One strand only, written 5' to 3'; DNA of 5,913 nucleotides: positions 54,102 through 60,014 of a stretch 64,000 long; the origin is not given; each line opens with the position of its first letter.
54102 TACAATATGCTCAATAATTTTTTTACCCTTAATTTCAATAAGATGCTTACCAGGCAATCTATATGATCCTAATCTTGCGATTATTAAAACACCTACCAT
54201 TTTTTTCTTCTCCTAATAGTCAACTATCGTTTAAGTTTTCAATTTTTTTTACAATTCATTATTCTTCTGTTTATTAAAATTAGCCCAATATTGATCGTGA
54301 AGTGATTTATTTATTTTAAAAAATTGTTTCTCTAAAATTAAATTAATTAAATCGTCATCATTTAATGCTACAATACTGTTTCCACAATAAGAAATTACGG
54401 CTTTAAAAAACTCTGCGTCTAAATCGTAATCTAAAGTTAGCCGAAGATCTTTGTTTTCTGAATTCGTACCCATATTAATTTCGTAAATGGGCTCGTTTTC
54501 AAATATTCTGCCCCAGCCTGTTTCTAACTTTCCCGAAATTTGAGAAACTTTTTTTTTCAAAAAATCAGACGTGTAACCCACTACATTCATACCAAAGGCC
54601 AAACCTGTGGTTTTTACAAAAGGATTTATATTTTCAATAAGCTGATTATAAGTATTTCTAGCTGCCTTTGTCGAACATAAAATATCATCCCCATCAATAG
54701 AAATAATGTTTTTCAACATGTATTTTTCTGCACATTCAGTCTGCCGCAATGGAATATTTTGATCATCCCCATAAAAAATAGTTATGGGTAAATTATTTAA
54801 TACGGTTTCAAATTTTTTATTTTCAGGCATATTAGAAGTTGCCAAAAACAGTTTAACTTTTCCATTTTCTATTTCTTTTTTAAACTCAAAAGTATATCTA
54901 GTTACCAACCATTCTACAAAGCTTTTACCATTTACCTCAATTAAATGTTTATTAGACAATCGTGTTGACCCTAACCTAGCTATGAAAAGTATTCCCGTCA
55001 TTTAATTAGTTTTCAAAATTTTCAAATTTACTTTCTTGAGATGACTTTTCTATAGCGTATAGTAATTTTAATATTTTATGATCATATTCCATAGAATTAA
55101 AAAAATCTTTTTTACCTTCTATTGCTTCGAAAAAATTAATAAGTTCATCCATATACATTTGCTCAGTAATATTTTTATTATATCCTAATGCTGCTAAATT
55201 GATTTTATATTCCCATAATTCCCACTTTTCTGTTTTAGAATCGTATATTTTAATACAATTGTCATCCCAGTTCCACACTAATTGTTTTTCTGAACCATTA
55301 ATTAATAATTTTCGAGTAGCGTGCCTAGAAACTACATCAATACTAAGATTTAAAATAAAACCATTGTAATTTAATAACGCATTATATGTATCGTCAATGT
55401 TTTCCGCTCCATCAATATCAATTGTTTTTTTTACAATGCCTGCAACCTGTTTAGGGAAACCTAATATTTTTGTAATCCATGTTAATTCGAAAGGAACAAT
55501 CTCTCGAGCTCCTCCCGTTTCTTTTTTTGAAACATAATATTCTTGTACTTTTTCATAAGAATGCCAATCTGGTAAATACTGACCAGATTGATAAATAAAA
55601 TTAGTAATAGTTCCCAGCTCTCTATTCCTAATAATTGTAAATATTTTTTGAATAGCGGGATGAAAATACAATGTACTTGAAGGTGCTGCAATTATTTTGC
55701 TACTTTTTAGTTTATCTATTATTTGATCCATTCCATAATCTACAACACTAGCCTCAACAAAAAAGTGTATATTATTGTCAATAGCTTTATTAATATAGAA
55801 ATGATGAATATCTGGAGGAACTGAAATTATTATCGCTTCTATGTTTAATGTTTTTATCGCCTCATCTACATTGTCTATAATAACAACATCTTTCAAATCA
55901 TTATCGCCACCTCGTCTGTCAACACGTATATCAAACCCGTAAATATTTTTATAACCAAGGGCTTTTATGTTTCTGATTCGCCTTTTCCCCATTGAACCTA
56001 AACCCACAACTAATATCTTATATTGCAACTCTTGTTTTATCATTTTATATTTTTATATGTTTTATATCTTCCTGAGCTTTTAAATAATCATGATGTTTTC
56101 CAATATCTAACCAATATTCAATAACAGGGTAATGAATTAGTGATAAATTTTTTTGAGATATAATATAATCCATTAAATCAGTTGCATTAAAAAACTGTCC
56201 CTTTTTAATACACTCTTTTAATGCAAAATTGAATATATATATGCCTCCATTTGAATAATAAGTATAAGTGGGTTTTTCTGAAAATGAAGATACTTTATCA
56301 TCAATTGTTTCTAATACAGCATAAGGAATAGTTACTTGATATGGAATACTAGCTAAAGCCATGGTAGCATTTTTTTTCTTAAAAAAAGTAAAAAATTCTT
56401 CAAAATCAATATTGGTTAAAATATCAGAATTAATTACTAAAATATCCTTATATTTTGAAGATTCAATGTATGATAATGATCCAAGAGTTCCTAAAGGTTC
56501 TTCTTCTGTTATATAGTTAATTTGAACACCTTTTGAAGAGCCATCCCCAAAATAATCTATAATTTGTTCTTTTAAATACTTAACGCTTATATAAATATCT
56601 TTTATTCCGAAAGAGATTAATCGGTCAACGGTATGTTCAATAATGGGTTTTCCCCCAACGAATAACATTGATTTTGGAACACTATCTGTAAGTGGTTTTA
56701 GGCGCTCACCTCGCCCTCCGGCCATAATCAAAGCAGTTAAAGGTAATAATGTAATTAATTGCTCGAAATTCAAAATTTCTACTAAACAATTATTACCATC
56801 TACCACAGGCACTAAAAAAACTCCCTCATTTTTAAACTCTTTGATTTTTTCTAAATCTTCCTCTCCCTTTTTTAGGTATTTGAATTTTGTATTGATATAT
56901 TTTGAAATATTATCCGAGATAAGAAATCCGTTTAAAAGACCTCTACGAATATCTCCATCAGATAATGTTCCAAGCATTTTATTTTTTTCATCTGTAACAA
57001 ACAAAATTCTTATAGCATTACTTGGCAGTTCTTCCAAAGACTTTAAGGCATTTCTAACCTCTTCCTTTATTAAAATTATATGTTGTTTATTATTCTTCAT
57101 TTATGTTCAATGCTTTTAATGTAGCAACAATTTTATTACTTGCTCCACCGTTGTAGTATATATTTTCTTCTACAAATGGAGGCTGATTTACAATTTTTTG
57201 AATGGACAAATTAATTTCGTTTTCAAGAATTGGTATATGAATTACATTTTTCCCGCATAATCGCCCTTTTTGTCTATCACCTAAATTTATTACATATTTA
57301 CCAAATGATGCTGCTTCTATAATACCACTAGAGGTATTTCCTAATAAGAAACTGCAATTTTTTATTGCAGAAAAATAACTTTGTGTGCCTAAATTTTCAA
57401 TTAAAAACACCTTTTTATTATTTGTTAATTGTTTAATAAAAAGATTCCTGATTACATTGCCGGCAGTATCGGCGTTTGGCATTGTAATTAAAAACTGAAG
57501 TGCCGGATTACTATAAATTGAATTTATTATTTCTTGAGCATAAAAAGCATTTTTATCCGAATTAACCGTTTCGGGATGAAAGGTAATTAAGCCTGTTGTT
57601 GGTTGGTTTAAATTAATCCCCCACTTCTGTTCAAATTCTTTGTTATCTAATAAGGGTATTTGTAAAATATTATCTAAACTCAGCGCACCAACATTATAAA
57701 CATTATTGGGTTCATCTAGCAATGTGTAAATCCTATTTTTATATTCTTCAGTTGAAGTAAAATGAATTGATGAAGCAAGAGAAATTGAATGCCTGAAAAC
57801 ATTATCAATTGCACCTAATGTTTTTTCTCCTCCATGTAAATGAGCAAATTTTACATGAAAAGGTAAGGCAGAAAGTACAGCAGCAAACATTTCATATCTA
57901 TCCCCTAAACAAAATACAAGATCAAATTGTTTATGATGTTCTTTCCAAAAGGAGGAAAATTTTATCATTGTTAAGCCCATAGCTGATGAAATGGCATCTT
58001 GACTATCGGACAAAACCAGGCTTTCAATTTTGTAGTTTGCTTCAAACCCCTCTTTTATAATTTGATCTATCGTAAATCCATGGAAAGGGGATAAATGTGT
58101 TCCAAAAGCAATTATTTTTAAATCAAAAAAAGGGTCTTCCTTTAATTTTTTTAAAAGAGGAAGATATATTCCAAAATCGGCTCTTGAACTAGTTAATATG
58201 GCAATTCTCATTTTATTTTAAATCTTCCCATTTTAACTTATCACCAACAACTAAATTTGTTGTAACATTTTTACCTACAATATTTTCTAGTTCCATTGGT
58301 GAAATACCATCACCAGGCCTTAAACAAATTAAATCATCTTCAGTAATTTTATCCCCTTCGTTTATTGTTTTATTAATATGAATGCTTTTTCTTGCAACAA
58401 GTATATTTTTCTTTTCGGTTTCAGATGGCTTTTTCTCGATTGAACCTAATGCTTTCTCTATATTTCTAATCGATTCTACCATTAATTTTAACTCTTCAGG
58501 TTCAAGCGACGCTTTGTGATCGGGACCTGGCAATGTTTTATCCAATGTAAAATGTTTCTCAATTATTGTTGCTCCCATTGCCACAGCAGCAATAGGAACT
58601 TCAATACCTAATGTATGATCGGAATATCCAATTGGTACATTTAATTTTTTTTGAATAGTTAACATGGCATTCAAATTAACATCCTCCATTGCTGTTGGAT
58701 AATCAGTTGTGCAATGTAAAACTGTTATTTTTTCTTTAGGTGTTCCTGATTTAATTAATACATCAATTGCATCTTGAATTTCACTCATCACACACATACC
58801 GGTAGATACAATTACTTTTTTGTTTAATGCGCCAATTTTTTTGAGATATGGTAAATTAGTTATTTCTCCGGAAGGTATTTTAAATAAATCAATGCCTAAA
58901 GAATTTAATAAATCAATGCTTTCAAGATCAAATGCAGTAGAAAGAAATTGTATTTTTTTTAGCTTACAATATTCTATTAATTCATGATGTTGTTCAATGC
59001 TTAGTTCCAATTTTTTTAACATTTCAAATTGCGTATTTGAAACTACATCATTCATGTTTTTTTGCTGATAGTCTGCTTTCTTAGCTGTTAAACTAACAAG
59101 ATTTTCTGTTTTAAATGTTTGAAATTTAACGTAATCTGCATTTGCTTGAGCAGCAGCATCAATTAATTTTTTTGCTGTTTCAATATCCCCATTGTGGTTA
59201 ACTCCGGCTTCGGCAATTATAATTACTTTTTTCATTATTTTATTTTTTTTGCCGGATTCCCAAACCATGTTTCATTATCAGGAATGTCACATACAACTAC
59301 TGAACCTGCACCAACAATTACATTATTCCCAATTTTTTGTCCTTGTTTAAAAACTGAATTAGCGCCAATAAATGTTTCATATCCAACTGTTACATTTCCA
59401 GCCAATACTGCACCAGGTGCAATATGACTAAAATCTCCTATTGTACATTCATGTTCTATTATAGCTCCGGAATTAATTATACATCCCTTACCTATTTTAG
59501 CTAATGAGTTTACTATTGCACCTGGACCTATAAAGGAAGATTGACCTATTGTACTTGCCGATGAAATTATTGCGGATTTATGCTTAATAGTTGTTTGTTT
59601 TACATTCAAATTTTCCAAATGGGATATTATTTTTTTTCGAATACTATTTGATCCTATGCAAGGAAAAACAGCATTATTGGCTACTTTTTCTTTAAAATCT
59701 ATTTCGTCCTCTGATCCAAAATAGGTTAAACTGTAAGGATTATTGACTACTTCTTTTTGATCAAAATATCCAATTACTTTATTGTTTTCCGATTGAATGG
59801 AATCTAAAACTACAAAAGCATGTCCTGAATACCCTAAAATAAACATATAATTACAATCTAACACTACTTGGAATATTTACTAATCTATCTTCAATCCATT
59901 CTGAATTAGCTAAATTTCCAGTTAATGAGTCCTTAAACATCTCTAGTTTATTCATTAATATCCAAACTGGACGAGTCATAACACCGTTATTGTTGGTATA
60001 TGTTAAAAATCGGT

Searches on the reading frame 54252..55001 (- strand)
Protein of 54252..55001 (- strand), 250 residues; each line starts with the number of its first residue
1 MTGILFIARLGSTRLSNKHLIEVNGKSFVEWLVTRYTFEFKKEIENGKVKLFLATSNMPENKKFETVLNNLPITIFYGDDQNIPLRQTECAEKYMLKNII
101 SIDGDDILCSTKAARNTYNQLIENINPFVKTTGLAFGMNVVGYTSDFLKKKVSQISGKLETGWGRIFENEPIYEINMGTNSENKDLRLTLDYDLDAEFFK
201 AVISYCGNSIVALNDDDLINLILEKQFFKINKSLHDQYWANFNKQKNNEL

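Call 4: search_protein_families(library=pfam, proteins=[window:54252-55001:-], max_evalue=0.01)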
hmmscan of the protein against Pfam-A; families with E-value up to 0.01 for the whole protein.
window:54252-55001:- (250 aa): 1 family
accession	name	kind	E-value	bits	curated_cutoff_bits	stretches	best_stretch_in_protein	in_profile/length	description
PF02348.25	CTP_transf_3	-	3.2e-05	24.3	22.6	1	7-133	5-126/217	Cytidylyltransferase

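Call 5: search_protein_families(library=ncbifam, proteins=[window:54252-55001:-], max_evalue=0.01)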
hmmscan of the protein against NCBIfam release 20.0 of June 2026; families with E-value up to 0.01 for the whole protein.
window:54252-55001:- (250 aa): 3 families
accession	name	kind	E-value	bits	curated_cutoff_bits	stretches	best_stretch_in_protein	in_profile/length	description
NF003952.0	PRK05450.1-5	subfamily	0.00026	20.2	193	1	8-121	9-116/250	3-deoxy-manno-octulosonate cytidylyltransferase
NF009905.0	PRK13368.1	subfamily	0.00094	18.6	255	1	8-131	9-124/243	3-deoxy-manno-octulosonate cytidylyltransferase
NF003948.0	PRK05450.1-1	equivalog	0.0051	16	281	0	4-35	8-39/248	3-deoxy-manno-octulosonate cytidylyltransferase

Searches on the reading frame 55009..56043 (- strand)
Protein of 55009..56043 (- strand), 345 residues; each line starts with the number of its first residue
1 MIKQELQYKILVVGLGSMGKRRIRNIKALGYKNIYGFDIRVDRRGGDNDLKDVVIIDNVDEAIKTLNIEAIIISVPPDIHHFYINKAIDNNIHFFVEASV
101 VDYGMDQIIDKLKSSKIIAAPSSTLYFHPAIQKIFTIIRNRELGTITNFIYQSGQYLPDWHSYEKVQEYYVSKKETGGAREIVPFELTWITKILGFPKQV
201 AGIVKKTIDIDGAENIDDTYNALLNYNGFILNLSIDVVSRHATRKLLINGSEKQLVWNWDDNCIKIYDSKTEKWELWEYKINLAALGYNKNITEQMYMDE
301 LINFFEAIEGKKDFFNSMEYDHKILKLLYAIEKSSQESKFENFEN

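Call 4: search_protein_families(library=pfam, proteins=[window:55009-56043:-], max_evalue=0.01)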
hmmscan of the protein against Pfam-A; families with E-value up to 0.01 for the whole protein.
window:55009-56043:- (345 aa): 3 families
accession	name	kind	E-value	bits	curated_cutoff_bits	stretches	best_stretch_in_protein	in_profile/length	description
PF22725.1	GFO_IDH_MocA_C3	-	2.3e-06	28.1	27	1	132-255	2-123/124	GFO/IDH/MocA C-terminal domain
PF01408.29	GFO_IDH_MocA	-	5.4e-06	27.5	24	1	9-97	2-92/120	Oxidoreductase family, NAD-binding Rossmann fold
PF02629.25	CoA_binding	-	2.7e-05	25.3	22.3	1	7-95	3-91/97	CoA binding domain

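Call 5: search_protein_families(library=ncbifam, proteins=[window:55009-56043:-], max_evalue=0.01)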
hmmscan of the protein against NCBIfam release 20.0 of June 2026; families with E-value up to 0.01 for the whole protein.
window:55009-56043:- (345 aa): 9 families
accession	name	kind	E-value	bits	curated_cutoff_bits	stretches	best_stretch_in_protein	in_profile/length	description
TIGR04380.1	myo_inos_iolG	equivalog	1.4e-07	30.7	355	1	8-106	2-102/330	inositol 2-dehydrogenase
NF040723.1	UDP-GlcNAcDh_Arch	equivalog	6.3e-07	29.2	450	1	9-148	2-143/302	UDP-N-acetylglucosamine 3-dehydrogenase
NF003993.0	PRK05472.2-2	equivalog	0.00018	21.1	217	1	7-97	83-175/212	redox-sensing transcriptional repressor Rex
NF004230.0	PRK05678.1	equivalog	0.00029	20.1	336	1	7-96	8-94/291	succinate--CoA ligase subunit alpha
NF003994.0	PRK05472.2-3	equivalog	0.00075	18.9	130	1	8-93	87-174/217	redox-sensing transcriptional repressor Rex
NF003990.0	PRK05472.1-4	equivalog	0.00076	19.1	233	1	7-102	84-181/214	redox-sensing transcriptional repressor Rex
TIGR01019.1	sucCoAalpha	subfamily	0.0033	16.9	353.2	1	12-96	11-92/286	succinate--CoA ligase subunit alpha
NF003995.0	PRK05472.2-4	subfamily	0.0043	16.6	126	1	3-93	79-171/213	redox-sensing transcriptional repressor Rex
NF003989.0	PRK05472.1-3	equivalog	0.0053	16.5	177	0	2-95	80-175/215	redox-sensing transcriptional repressor Rex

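Call 42: search_dna_similar(query=window:55009-56043:-, collection=plasmids, mode=protein, max_rows=15)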
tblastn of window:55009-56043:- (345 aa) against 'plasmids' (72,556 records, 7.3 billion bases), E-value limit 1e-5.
Records with a match: 4; places in all: 4; records where one place covers at least 80% of the query: 4.
Best place of each record, by identity: <60% 4.
By first word of the organism name: Subdoligranulum 1; Ensifer 1; Halorussus 1; Sulfitobacter 1.
By predicted mobility (MOB-suite, as given by PLSDB): non-mobilizable 3; mobilizable 1.
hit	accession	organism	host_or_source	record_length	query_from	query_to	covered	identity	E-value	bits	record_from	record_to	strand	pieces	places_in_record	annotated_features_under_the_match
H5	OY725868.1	Subdoligranulum variabile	-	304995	9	334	94%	30.9%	8e-34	139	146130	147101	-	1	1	record has no annotation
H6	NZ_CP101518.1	Ensifer adhaerens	cell cuture,rhizosphere soil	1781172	11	345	97%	23.1%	9e-15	83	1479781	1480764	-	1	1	none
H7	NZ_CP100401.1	Halorussus aquaticus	cell culture,saline soil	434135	11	339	95%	23.1%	1e-27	120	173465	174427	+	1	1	Gfo/Idh/MocA family oxidoreductase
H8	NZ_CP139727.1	Sulfitobacter faviae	Bacterial Culture,hydrothermal vent ...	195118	3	337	97%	22.4%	7e-12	74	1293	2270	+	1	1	Gfo/Idh/MocA family oxidoreductase | nucleotidyltransferase family protein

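Call 68: search_solved_structures(query=window:55009-56043:-, max_evalue=0.01)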
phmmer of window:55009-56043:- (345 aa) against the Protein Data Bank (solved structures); distinct sequences matched with E-value up to 0.01: 0.

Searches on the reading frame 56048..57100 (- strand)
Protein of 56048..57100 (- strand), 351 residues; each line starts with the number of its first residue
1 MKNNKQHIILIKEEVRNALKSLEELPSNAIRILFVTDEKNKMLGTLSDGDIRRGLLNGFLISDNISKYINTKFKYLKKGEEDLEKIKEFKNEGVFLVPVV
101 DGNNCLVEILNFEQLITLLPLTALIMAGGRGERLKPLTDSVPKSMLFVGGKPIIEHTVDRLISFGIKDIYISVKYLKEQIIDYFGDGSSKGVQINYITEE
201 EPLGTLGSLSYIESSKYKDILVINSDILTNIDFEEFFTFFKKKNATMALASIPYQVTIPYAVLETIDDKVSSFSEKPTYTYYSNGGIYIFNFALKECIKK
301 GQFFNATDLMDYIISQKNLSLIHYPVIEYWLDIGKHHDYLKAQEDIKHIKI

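Call 4: search_protein_families(library=pfam, proteins=[window:56048-57100:-], max_evalue=0.01)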
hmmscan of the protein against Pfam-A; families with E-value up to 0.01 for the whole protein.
window:56048-57100:- (351 aa): 4 families
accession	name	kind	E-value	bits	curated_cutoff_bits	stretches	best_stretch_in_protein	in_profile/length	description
PF00483.29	NTP_transferase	-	1.6e-39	136.4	21.2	1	123-347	2-243/245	Nucleotidyl transferase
PF12804.13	NTP_transf_3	-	2.3e-09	38.1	27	1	123-227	1-96/160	MobA-like NTP transferase domain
PF00571.33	CBS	-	4.9e-05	24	24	0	13-55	14-55/57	CBS domain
PF01128.25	IspD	-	0.00053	20.2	27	1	122-174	2-52/221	2-C-methyl-D-erythritol 4-phosphate cytidylyltransferase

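Call 5: search_protein_families(library=ncbifam, proteins=[window:56048-57100:-], max_evalue=0.01)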
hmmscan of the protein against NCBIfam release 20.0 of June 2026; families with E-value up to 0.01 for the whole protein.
window:56048-57100:- (351 aa): 39 families (the best 25 are shown)
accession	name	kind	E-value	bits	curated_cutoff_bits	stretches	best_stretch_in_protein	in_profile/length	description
TIGR03992.1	Arch_glmU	subfamily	4.4e-40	137.8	292.1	1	122-345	2-226/393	bifunctional sugar-1-phosphate nucleotidylyltransferase/acetyltransferase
NF052502.1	man1P_GTase_Rv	exception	4.7e-37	127.7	440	1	123-346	3-230/352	mannose-1-phosphate guanylyltransferase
NF045761.1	NAMPUrTaseMurU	equivalog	4.2e-33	115.1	250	1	122-337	2-218/226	N-acetylmuramate alpha-1-phosphate uridylyltransferase MurU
TIGR01208.1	rmlA_long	equivalog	2.6e-27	95.6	320.25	1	123-346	2-234/353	glucose-1-phosphate thymidylyltransferase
NF041313.1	UDPGP_AglF_Halo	equivalog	3e-26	92.3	400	1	122-295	2-179/234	UTP--glucose-1-phosphate uridylyltransferase AglF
NF049965.1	GlMnHpPGnyltfHddC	equivalog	6.1e-21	75.1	300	1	122-341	2-216/221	D-glycero-D-manno-heptose 1-phosphate guanosyltransferase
NF041173.1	Sug_nt_acttase_Thmprot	equivalog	6.9e-19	68.1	600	1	122-344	2-225/405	bifunctional sugar-1-phosphate nucleotidylyltransferase/acetyltransferase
NF003670.0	PRK05293.1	equivalog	2.6e-17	62.8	470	2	209-345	110-257/382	glucose-1-phosphate adenylyltransferase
TIGR01207.1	rmlA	equivalog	2.1e-16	59.9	360.65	1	124-349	3-239/286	glucose-1-phosphate thymidylyltransferase RfbA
TIGR02091.1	glgC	equivalog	2.4e-16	59.8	424.9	2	208-343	104-256/364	glucose-1-phosphate adenylyltransferase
TIGR02623.1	G1P_cyt_trans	equivalog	6.7e-16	58.5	300.25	2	122-186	2-66/255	glucose-1-phosphate cytidylyltransferase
NF001947.0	PRK00725.1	subfamily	6.9e-13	48.1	470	1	122-183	18-80/426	glucose-1-phosphate adenylyltransferase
TIGR01099.1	galU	equivalog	2.8e-12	46.8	326.8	1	123-186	4-67/261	UTP--glucose-1-phosphate uridylyltransferase GalU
NF012024.0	PRK15480.1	equivalog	3.8e-12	45.9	588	1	123-348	6-242/292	glucose-1-phosphate thymidylyltransferase RfbA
NF002023.0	PRK00844.1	subfamily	8e-11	41.4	458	1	122-182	8-69/408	glucose-1-phosphate adenylyltransferase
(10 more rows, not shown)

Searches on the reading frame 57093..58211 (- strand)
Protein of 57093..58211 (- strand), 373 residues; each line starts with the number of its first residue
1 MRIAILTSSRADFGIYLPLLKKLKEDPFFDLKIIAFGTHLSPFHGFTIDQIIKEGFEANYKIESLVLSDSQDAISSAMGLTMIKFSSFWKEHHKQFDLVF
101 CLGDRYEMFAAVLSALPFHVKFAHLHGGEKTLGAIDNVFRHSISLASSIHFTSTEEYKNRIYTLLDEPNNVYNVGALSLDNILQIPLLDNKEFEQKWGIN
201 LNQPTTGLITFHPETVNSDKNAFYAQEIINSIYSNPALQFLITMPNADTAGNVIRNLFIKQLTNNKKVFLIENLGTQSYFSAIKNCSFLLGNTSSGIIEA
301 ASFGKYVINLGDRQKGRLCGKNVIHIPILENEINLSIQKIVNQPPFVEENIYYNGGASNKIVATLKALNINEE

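Call 88: search_protein_families(library=ncbifam, proteins=[window:57093-58211:-], max_evalue=1e-10)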
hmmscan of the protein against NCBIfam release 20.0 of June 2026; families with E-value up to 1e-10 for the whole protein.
window:57093-58211:- (373 aa): 2 families
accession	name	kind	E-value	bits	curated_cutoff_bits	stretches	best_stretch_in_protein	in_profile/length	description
TIGR03568.1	NeuC_NnaA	equivalog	2.8e-110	368.6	235.9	1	2-365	2-365/365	UDP-N-acetylglucosamine 2-epimerase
TIGR00236.1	wecB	equivalog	9.8e-17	61.1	210.15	1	2-366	2-363/366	non-hydrolyzing UDP-N-acetylglucosamine 2-epimerase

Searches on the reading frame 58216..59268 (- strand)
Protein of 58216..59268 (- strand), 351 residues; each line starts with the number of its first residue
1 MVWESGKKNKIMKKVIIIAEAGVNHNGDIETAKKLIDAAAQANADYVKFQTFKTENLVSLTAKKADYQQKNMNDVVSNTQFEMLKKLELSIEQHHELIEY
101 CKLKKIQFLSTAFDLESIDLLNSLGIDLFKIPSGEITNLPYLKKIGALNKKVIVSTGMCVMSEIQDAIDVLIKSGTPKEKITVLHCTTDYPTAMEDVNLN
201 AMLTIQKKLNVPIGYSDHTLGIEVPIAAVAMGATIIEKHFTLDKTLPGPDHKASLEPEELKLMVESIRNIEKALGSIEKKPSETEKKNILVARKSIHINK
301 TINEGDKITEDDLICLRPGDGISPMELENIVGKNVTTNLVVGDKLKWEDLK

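Call 88: search_protein_families(library=ncbifam, proteins=[window:58216-59268:-], max_evalue=1e-10)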
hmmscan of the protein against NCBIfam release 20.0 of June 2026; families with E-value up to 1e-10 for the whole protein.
window:58216-59268:- (351 aa): 2 families
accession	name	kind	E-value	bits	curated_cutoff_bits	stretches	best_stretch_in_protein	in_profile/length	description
TIGR03569.1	NeuB_NnaB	equivalog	1.2e-146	488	399.65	1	16-344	2-328/329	N-acetylneuraminate synthase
TIGR03586.1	PseI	equivalog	2.2e-89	299.9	340.25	1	15-345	2-327/327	pseudaminic acid synthase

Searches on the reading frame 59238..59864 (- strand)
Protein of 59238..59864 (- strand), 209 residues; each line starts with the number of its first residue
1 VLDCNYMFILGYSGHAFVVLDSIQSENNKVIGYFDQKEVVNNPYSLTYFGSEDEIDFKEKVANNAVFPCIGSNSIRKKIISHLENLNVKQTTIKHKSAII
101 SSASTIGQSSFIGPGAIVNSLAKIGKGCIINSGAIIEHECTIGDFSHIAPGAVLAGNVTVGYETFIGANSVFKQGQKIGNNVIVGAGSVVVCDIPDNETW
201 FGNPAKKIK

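Call 88: search_protein_families(library=ncbifam, proteins=[window:59238-59864:-], max_evalue=1e-10)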
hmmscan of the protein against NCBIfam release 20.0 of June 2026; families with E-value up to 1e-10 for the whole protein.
window:59238-59864:- (209 aa): 15 families
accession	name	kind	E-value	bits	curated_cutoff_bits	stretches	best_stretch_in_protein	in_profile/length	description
TIGR03570.1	NeuD_NnaD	subfamily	3.1e-60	203.2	160.8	1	7-206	2-202/202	NeuD/PglB/VioB family sugar acetyltransferase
NF002060.0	PRK00892.1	subfamily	9e-21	74.3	207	2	136-208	242-315/345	UDP-3-O-(3-hydroxymyristoyl)glucosamine N-acyltransferase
TIGR03532.1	DapD_Ac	equivalog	3.5e-20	72.6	231.75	1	90-209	86-212/231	2,3,4,5-tetrahydropyridine-2,6-dicarboxylate N-acetyltransferase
TIGR01853.1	lipid_A_lpxD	equivalog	1.7e-18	66.7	242.5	1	136-208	233-305/325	UDP-3-O-(3-hydroxymyristoyl)glucosamine N-acyltransferase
NF003657.0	PRK05289.1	equivalog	2e-17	63.2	226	0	136-206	121-191/264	acyl-ACP--UDP-N-acetylglucosamine O-acyltransferase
TIGR01852.1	lipid_A_lpxA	equivalog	2.5e-14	53.1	231.05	0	136-203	116-183/254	acyl-ACP--UDP-N-acetylglucosamine O-acyltransferase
NF007240.0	PRK09677.1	equivalog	1.5e-13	50.6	243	0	156-209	129-182/192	putative lipopolysaccharide biosynthesis O-acetyl transferase WbbJ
NF007499.0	PRK10092.1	equivalog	5.9e-13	49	314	0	150-209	122-181/183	maltose O-acetyltransferase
TIGR03308.1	phn_thr-fam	hypoth_equivalog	4e-12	46.4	201.65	0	157-209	108-160/204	phosphonate metabolim protein, transferase hexapeptide repeat family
TIGR01173.1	glmU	equivalog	9.1e-12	44.5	366.85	0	77-161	260-342/452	bifunctional UDP-N-acetylglucosamine diphosphorylase/glucosamine-1-phosphate N-acetyltransferase GlmU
NF041874.1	EPS_EpsC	equivalog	1.1e-11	44.8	150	0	177-208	133-164/168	serine O-acetyltransferase EpsC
TIGR02353.1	NRPS_term_dom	equivalog_domain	1.6e-11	43.3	423.1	0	106-208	115-213/695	Pls/PosA family non-ribosomal peptide synthetase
NF010933.0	PRK14353.1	equivalog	4e-11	42.2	505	0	158-204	381-427/453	bifunctional UDP-N-acetylglucosamine diphosphorylase/glucosamine-1-phosphate N-acetyltransferase GlmU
NF007797.0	PRK10502.1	subfamily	4.5e-11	42.7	192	1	105-208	74-176/183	WcaF family extracellular polysaccharide biosynthesis acetyltransferase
NF010935.0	PRK14355.1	equivalog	6.6e-11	41.5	718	0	74-185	241-348/459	bifunctional UDP-N-acetylglucosamine diphosphorylase/glucosamine-1-phosphate N-acetyltransferase GlmU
